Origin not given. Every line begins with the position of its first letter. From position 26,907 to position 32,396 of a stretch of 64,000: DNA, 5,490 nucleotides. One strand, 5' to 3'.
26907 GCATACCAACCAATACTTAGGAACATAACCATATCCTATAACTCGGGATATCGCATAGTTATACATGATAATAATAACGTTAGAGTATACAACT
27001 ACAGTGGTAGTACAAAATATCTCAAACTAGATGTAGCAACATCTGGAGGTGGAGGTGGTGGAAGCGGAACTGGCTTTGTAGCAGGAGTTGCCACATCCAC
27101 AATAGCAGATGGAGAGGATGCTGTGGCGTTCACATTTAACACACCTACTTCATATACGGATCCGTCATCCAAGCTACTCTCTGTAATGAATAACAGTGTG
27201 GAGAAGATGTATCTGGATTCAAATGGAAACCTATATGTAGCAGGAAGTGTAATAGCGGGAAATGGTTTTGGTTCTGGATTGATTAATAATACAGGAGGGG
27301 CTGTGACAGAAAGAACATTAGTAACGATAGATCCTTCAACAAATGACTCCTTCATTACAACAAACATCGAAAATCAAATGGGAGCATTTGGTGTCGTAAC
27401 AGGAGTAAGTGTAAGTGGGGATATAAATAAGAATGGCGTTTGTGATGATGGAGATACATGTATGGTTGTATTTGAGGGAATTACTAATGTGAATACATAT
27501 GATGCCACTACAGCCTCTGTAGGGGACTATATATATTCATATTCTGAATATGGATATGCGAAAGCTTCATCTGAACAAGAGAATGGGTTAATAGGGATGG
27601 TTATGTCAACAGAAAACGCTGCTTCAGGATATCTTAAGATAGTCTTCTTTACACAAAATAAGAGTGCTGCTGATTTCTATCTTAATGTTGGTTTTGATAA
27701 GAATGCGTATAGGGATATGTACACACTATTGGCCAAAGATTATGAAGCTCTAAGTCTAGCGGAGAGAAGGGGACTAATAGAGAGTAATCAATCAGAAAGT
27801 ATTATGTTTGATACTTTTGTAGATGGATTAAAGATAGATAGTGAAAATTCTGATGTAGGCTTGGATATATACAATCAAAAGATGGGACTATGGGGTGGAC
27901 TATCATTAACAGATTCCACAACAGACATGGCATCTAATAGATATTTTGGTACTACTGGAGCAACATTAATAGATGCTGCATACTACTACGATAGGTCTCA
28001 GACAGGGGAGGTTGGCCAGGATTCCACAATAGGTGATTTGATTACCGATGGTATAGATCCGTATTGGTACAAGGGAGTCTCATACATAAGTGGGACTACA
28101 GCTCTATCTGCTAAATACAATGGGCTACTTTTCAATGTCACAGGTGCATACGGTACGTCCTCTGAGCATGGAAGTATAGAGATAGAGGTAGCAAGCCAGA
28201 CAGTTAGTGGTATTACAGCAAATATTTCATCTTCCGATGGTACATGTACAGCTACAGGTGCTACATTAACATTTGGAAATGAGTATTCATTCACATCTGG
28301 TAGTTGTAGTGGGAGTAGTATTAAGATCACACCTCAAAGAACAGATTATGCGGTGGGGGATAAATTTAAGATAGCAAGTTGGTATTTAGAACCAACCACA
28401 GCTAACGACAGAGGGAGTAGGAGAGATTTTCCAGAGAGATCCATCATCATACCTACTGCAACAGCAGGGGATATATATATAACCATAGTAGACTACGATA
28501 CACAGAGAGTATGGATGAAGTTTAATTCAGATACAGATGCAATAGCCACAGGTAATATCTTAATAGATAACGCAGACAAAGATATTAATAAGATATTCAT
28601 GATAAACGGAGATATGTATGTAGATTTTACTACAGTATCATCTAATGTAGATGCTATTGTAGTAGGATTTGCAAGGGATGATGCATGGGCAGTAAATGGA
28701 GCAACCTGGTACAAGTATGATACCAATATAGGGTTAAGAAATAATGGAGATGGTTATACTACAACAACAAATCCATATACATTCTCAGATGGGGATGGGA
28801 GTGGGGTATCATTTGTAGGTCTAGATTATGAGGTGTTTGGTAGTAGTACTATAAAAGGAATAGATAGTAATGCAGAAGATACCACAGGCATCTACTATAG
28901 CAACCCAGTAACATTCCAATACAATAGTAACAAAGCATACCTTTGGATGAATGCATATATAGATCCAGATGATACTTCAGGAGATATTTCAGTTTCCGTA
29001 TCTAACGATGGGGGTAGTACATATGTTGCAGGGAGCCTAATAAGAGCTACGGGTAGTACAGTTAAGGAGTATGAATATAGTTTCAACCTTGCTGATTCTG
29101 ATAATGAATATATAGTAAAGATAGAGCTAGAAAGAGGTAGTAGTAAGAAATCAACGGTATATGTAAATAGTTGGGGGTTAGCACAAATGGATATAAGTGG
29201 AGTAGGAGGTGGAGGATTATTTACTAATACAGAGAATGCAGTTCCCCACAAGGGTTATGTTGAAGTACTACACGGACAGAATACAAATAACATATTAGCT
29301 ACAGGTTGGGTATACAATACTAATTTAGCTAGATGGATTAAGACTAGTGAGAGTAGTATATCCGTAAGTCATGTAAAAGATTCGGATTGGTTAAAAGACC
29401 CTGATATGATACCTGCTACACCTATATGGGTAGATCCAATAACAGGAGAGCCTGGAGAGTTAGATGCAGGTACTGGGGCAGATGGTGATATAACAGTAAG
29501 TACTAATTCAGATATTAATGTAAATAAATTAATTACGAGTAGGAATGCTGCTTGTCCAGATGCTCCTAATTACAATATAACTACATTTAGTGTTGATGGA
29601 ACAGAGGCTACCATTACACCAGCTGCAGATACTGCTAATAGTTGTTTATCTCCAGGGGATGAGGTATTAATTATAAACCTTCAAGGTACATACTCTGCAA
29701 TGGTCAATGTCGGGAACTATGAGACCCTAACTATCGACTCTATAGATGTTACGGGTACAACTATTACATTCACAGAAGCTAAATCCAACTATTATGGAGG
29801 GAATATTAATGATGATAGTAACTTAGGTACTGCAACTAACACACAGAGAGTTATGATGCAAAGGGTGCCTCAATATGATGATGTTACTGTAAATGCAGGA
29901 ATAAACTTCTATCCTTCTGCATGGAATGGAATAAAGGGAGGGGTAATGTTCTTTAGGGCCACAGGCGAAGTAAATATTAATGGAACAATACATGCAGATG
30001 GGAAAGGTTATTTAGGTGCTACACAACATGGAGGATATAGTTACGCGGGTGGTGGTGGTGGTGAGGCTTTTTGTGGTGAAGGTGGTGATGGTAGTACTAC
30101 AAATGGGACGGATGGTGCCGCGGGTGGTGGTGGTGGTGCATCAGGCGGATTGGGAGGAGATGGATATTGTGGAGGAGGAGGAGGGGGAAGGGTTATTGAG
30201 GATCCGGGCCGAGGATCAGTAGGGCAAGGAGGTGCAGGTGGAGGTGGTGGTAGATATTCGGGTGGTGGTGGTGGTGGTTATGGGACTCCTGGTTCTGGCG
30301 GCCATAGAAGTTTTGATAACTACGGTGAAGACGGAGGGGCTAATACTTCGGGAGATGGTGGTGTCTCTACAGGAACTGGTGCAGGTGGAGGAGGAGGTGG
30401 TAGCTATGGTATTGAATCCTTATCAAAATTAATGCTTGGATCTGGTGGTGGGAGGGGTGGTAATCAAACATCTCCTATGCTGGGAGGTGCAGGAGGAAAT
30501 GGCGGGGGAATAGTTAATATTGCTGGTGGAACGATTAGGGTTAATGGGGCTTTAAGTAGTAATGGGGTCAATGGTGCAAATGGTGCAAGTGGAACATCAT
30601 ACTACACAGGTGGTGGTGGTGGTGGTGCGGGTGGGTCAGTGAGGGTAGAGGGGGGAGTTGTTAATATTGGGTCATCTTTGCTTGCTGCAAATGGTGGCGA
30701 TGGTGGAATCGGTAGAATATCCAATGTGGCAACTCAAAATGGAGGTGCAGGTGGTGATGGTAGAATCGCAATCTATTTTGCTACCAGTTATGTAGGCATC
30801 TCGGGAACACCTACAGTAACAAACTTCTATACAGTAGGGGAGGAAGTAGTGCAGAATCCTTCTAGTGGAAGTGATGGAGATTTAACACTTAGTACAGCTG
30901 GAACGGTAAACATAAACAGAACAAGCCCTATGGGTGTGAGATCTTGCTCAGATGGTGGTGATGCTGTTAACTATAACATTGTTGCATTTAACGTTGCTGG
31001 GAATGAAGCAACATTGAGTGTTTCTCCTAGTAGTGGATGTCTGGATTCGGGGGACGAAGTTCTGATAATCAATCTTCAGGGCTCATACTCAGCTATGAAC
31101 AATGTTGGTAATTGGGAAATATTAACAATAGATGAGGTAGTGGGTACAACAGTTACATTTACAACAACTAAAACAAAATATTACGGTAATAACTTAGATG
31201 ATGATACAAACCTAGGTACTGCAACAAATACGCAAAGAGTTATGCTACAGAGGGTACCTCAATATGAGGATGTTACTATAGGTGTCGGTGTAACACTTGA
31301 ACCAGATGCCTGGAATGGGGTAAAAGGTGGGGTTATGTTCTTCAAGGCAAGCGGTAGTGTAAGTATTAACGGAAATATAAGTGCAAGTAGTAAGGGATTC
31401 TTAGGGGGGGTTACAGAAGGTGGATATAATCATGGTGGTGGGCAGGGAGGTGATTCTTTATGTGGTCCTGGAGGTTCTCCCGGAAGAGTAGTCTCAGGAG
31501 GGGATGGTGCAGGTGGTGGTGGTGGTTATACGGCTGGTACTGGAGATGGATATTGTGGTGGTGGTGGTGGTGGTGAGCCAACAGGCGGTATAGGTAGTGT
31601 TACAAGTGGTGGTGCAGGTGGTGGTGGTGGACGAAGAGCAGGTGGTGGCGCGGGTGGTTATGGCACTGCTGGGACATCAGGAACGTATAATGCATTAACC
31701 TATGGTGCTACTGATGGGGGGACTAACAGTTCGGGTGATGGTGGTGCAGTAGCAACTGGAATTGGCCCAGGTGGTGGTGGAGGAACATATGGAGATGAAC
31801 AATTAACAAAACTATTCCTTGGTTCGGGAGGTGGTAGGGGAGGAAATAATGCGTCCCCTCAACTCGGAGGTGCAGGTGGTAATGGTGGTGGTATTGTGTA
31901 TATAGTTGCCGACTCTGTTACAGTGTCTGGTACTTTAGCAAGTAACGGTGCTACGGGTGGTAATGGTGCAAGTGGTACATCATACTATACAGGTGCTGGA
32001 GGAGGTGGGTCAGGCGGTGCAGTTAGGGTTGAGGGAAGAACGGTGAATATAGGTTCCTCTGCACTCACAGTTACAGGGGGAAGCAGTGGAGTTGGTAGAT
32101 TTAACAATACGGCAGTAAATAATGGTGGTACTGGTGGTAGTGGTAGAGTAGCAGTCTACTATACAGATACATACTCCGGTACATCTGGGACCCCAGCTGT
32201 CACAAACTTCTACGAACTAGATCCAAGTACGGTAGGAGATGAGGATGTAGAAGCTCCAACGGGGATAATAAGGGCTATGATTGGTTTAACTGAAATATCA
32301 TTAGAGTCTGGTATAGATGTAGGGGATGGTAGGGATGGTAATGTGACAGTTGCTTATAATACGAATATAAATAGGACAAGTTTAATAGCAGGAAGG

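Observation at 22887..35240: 4117-aa giant modular surface protein with four repeats of a beta-helix plus Gly/Cys-rich module and two CBM-like domains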

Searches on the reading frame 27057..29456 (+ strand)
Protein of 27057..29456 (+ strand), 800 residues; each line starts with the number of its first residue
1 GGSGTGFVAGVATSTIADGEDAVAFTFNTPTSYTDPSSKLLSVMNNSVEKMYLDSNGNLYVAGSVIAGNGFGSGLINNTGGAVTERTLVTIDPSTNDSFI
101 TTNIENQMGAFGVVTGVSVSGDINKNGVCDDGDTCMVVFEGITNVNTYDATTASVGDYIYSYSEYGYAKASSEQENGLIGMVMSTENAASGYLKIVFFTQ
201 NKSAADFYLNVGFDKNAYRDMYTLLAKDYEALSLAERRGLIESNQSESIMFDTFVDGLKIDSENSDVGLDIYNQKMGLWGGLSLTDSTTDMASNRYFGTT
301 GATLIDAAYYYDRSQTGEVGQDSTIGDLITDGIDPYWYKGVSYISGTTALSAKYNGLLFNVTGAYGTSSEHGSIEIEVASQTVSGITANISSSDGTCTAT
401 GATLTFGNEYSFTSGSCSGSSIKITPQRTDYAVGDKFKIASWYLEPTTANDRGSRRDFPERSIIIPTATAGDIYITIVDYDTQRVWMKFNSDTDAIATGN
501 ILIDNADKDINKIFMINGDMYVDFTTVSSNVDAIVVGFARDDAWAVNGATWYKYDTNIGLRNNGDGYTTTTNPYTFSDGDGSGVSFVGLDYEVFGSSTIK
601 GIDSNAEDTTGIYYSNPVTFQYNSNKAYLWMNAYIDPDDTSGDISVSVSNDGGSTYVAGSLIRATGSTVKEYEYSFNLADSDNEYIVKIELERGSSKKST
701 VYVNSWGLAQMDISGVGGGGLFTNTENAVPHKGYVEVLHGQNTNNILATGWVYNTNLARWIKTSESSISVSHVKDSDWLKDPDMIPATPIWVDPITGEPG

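Call 11: search_protein_families(library=pfam, proteins=[window:27057-29456:+], max_evalue=10)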
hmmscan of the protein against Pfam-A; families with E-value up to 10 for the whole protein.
window:27057-29456:+ (800 aa): 1 family
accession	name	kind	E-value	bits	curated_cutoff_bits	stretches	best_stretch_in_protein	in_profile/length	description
PF09956.15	Phage_cement_2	-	9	7.2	24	1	111-190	29-96/103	Phage cement protein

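Call 13: search_protein_families(library=ncbifam, proteins=[window:27057-29456:+], max_evalue=1)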
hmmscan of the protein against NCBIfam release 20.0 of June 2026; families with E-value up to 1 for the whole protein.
window:27057-29456:+ (800 aa): 0 families

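Call 63: search_protein_families(library=phrogs, proteins=[window:27057-29456:+], max_evalue=0.01)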
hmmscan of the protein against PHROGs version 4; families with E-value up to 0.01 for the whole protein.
window:27057-29456:+ (800 aa): 0 families

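Call 67: search_solved_structures(query=window:27057-29456:+, max_evalue=1)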
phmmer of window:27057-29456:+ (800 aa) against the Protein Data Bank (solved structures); distinct sequences matched with E-value up to 1: 0.

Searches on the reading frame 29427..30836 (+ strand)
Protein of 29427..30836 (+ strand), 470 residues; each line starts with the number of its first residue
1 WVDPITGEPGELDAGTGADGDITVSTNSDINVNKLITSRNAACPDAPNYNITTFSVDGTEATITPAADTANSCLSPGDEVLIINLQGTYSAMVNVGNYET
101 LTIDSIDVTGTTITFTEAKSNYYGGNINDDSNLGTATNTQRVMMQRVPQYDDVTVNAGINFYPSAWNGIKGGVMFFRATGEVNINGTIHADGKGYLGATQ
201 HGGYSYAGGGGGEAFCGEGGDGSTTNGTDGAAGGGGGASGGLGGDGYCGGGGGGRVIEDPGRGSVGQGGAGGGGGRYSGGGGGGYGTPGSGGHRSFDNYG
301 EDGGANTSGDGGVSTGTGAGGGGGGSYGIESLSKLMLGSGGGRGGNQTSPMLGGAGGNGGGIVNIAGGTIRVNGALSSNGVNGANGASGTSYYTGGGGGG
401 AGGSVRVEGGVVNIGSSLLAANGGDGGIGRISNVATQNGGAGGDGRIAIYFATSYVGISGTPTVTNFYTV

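Call 11: search_protein_families(library=pfam, proteins=[window:29427-30836:+], max_evalue=10)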
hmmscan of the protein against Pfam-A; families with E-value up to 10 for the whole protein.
window:29427-30836:+ (470 aa): 0 families

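Call 13: search_protein_families(library=ncbifam, proteins=[window:29427-30836:+], max_evalue=1)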
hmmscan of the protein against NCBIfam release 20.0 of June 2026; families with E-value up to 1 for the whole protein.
window:29427-30836:+ (470 aa): 1 family
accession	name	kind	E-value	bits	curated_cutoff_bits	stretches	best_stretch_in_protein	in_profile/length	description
NF047640.1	gliding_AgmC_N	equivalog_domain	0.00073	18.6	275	1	8-270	21-280/412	adventurous gliding motility protein AgmC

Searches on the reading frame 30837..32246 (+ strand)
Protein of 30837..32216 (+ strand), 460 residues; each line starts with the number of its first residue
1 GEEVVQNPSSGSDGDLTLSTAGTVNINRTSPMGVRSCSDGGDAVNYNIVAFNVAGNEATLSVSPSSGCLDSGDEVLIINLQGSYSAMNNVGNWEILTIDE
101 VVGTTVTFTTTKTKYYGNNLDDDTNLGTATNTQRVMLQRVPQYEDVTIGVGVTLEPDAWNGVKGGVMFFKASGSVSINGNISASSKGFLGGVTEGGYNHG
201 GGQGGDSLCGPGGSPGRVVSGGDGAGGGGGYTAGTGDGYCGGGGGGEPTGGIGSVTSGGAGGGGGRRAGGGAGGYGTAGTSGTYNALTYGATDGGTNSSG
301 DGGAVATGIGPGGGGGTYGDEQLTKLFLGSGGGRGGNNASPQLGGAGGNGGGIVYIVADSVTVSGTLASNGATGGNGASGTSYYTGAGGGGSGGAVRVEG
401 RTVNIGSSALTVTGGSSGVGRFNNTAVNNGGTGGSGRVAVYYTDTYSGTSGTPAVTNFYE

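Call 11: search_protein_families(library=pfam, proteins=[window:30837-32216:+], max_evalue=10)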
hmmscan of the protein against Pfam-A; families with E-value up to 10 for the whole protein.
window:30837-32216:+ (460 aa): 0 families

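Call 13: search_protein_families(library=ncbifam, proteins=[window:30837-32216:+], max_evalue=1)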
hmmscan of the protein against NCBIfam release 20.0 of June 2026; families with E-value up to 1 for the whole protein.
window:30837-32216:+ (460 aa): 3 families
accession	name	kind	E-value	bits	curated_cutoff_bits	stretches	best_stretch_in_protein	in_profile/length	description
NF047640.1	gliding_AgmC_N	equivalog_domain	3e-14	52.8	275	2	83-316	86-314/412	adventurous gliding motility protein AgmC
NF047454.1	SphinmyaseLepto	equivalog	0.025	13.9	400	1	40-112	149-221/235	sphingomyelinase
NF011092.0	PRK14515.1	subfamily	0.2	10.5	876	1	47-90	340-385/479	aspartate ammonia-lyase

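Call 29: predict_structure(alignment_id=A2)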
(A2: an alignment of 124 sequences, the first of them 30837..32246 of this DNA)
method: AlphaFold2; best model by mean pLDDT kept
length: 470 residues; sequences in the alignment: 124
mean_pLDDT: 87.7   pTM: 0.91
mean pLDDT of the five models: 87.7, 87.5, 86.6, 86.4, 85.9
residues with pLDDT >= 90: 315; 70-90: 79; 50-70: 56; < 50: 20
segments of 3 or more residues with pLDDT < 50: 1-4, 216-222, 467-470
pLDDT, mean of each block of 10 residues (from residue 1): 52 95 97 91 98 98 97 98 94 98 98 98 97 97 98 98 98 98 98 66 90 60 56 63 81 51 74 96 80 92 76 93 96 87 92 98 98 91 85 97 95 96 83 96 94 83 55
secondary structure, 60 per line:
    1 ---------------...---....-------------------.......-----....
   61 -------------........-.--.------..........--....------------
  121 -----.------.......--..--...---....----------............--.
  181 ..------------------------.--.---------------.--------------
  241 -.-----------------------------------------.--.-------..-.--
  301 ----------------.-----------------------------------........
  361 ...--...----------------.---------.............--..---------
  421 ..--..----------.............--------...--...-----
elements in order: E16-18 E22-25 E45-51 E57-60 E74-81 E93-102 E105-108 E133-139 E146-148 E152-155 E166-177 E180-182 E353-363 E366-368 E395-407 E437-449 E458-460

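Call 61: search_protein_representatives(alignment_id=A2)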
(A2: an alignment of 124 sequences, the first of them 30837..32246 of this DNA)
Query: 124 sequences, 657 profile positions. Proteins with E-value up to 0.001 (for the whole library): 20750; up to 1e-10: 11545; up to 1e-30: 4526. The best 150 are listed.
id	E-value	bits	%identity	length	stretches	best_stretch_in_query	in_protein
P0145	0.0e+00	1607.1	-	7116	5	88-549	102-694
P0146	0.0e+00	1511.2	-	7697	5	94-568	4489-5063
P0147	0.0e+00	1384.6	-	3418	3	59-601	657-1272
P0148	0.0e+00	1360.4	-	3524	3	65-612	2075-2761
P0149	0.0e+00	1358.8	-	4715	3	61-575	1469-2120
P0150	0.0e+00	1344.3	-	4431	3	72-550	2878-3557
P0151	0.0e+00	1309.3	-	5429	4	73-568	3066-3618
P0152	0.0e+00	1289.2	-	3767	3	63-633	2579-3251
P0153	0.0e+00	1266.3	-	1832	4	120-528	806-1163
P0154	0.0e+00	1027.0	-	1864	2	72-562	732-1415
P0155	1.0e-296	1002.4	-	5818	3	71-592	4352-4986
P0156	1.3e-286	969.0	-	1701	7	173-534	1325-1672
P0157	3.5e-279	944.4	-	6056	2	66-568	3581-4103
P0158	5.7e-273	923.9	-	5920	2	61-586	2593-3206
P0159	2.0e-267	905.6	-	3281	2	77-611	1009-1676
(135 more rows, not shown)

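Call 63: search_protein_families(library=phrogs, proteins=[window:30837-32216:+], max_evalue=0.01)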
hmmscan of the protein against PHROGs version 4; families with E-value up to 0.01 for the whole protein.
window:30837-32216:+ (460 aa): 0 families

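Call 82: fold_search(model_id=the predicted structure, library=pdb)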
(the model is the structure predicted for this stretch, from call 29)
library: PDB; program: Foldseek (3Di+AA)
matches with E <= 10: 365; with E <= 0.001: 3
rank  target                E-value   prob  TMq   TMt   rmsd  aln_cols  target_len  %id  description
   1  4ru5_C                2.1e-04  1.00  0.15  0.12  10.8       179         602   17  Crystal Structure of the Pseudomonas phage phi297 tailspike gp61 (released 2015-11-18)
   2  4ru5_A                3.5e-04  1.00  0.15  0.12  12.2       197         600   17  Crystal Structure of the Pseudomonas phage phi297 tailspike gp61 (released 2015-11-18)
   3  4ru4_B                5.6e-04  1.00  0.15  0.13   7.5       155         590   16  Crystal structure of the tailspike protein gp49 from Pseudomonas phage LKA1 (released 2015-11-18)
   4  4ru4_A                1.3e-03  0.99  0.14  0.11   9.6       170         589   15  Crystal structure of the tailspike protein gp49 from Pseudomonas phage LKA1 (released 2015-11-18)
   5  9beh_A                6.6e-03  0.93  0.18  0.15   9.9       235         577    9  Structure of GH110A in complex with galactose-6-sulfate (released 2025-08-27)
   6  4y9v_A                9.9e-03  0.94  0.15  0.12   9.9       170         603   15  Gp54 tailspike of Acinetobacter baumannii bacteriophage AP22 in complex with A. baumannii capsular saccharide (released 2017-02-01)
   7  8bke_AAA              1.2e-02  0.84  0.14  0.15  10.9       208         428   12  Crystal structure of the Klebsiella phage KP34p57 capsular depolymerase (released 2023-08-30)
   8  9k4a_A                1.5e-02  0.77  0.15  0.11  11.2       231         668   10  Cryo-EM structure of depolymerase S2-4 from Klebsiella phage K64-1 (released 2026-03-25)
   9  8pvs_A                3.2e-02  0.63  0.15  0.10  10.6       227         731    9  Targeting extended blood antigens by Akkermansia muciniphila enzymes unveils a missing link for generating universal d (released 2024-02-28)
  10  7w1c_D                3.4e-02  0.41  0.13  0.11  12.3       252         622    9  Crystal structure of Klebsiella pneumoniae K1 capsule-specific polysaccharide lyase in a P1 crystal form (released 2022-05-18)
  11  7vul_B                4.0e-02  0.93  0.15  0.11   9.5       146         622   14  Structure of Klebsiella Phage P560 depolymerase (released 2022-11-16)
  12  7vul_A                5.4e-02  0.85  0.14  0.11   9.0       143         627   15  Structure of Klebsiella Phage P560 depolymerase (released 2022-11-16)
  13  7w1d_D                5.4e-02  0.41  0.14  0.11  12.1       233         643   10  Crystal structure of Klebsiella pneumoniae K1 capsule-specific polysaccharide lyase in a C2 crystal form (released 2022-05-18)
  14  9n71_A                6.0e-02  1.00  0.13  0.22   4.4        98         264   18  Tail tube structure of Acinetobacter baumannii phage Mystique (released 2025-03-19)
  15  7jwf_A                6.0e-02  0.89  0.16  0.13   7.3       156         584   10  Crystal structure of PdGH110B D344N in complex with alpha-(1,3)-galactobiose (released 2020-11-04)
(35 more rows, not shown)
